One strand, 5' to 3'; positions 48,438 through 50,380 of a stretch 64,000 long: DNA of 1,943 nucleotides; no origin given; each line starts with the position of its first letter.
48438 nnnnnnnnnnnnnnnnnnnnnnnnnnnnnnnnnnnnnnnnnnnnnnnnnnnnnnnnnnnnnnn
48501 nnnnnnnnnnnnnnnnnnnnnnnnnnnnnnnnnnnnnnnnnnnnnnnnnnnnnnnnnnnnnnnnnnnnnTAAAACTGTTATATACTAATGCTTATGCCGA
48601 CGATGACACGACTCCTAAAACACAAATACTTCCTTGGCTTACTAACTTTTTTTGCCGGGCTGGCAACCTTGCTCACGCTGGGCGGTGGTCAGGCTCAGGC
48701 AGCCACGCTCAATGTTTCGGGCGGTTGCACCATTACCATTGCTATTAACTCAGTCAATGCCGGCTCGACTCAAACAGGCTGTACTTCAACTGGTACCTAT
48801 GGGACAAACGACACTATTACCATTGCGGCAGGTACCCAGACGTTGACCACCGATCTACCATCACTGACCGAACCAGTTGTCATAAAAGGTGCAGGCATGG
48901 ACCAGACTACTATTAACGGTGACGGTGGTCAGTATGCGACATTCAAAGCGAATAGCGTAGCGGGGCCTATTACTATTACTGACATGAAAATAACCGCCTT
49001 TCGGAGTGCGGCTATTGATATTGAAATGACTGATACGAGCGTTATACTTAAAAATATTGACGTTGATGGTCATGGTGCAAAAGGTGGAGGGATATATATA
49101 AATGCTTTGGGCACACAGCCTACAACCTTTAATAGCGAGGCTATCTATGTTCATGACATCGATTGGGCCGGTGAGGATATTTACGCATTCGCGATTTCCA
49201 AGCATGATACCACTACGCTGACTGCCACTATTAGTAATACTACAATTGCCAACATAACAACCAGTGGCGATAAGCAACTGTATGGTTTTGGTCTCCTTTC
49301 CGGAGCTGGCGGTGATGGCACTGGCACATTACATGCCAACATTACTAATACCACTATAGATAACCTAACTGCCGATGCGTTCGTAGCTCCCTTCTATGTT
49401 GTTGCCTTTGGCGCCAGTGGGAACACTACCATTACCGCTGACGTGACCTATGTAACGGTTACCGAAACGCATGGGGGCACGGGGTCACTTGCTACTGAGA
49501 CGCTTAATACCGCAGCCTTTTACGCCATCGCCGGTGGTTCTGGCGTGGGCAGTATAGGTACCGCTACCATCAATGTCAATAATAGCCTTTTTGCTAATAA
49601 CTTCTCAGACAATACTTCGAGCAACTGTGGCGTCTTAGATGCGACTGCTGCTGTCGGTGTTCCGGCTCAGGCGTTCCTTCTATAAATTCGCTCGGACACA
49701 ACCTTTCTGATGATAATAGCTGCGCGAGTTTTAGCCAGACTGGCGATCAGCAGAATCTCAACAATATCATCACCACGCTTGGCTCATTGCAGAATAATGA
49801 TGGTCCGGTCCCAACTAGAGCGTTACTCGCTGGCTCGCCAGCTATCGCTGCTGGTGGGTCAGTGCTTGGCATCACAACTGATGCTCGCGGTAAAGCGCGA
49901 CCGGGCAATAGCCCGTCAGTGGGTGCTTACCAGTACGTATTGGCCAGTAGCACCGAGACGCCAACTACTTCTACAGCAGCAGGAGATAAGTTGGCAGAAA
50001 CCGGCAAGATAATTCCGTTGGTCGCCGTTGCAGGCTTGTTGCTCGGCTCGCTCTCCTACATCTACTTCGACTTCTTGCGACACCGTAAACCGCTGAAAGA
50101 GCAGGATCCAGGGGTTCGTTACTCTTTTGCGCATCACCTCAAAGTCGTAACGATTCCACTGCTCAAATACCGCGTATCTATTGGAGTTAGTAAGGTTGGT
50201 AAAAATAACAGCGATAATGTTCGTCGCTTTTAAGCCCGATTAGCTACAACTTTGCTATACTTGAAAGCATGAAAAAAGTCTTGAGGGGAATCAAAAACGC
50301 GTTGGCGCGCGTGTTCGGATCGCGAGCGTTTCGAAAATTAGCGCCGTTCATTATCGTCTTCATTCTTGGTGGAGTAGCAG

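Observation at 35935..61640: Surface-protein island: expansion and decay of a CSLREA-motif beta-helix family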

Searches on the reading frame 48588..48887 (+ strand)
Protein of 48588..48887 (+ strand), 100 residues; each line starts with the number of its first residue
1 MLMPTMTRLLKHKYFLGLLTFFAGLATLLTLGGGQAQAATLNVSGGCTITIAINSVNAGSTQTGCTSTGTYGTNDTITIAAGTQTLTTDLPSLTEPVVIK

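Call 53: search_protein_families(library=ncbifam, proteins=[window:48588-48887:+], max_evalue=10)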
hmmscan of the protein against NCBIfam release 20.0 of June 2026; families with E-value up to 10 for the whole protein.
window:48588-48887:+ (100 aa): 2 families
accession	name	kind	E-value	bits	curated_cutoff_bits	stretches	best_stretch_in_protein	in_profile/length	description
NF004229.0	PRK05677.1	subfamily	0.028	12.9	879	1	10-94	299-381/563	long-chain-fatty-acid--CoA ligase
NF049857.1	InaC_CT813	equivalog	0.11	12.5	200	1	8-48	33-74/241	inclusion membrane protein InaC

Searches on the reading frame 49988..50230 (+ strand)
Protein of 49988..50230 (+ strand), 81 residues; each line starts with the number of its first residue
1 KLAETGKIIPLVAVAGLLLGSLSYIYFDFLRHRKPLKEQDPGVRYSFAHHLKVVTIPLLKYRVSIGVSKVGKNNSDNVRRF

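Call 57: search_protein_representatives(alignment_id=A4)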
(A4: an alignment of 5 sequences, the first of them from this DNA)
Query: 5 sequences, 81 profile positions. Proteins with E-value up to 0.001 (for the whole library): 190; up to 1e-10: 151; up to 1e-30: 2. The best 150 are listed.
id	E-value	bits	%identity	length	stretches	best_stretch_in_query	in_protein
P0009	1.7e-32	127.2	-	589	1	2-81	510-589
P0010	2.3e-31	123.6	-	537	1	1-81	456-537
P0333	2.4e-27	110.7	-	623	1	1-81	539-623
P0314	2.8e-26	107.2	-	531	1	1-81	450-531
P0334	3.3e-26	107.0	-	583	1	1-81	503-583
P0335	6.7e-26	106.0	-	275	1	2-81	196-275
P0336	2.3e-25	104.3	-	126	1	6-81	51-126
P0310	2.3e-25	104.3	-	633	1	1-81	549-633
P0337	2.8e-25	104.1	-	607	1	1-81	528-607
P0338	3.5e-25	103.7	-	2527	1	2-81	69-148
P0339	5.9e-25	103.0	-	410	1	1-81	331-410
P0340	5.9e-25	103.0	-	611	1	1-81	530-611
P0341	9.0e-25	102.4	-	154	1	1-71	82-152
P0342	9.3e-25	102.4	-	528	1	2-76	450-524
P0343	1.0e-24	102.2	-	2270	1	5-81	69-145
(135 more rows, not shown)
